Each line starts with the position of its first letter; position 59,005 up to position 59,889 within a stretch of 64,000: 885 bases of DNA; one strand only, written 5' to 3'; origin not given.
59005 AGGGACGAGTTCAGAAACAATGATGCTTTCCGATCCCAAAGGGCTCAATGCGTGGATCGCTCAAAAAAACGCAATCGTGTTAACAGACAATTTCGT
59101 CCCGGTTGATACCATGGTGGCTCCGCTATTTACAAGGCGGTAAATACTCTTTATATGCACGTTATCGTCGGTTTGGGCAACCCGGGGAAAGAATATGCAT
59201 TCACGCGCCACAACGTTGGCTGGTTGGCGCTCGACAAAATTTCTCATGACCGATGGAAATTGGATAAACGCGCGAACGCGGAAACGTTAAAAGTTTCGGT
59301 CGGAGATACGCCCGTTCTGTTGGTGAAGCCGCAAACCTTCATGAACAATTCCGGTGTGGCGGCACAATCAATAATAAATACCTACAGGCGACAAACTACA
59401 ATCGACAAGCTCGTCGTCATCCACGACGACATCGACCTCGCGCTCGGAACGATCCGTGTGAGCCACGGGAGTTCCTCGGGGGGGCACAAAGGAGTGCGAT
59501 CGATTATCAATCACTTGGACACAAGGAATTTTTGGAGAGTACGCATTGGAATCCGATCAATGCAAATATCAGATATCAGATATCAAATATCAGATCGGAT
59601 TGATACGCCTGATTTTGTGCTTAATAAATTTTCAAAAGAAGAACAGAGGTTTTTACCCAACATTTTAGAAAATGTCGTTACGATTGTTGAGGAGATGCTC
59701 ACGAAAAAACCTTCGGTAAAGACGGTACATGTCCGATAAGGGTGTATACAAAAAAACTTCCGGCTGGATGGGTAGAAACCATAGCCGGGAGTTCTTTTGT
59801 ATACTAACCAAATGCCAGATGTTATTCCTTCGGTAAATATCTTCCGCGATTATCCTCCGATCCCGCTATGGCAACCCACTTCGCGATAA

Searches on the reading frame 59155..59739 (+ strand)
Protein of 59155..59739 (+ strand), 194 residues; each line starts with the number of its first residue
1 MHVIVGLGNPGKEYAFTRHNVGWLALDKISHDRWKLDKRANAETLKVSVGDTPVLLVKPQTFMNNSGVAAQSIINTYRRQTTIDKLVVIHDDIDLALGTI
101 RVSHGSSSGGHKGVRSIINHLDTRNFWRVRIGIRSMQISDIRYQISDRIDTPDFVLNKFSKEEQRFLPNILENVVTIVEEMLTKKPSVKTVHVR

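Call 8: search_protein_families(library=pfam, proteins=[window:59155-59739:+], max_evalue=0.01)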
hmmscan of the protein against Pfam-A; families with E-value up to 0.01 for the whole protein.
window:59155-59739:+ (194 aa): 1 family
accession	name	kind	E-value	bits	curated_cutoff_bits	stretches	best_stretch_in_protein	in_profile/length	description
PF01195.25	Pept_tRNA_hydro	-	2e-54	184.6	27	1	3-185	1-174/183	Peptidyl-tRNA hydrolase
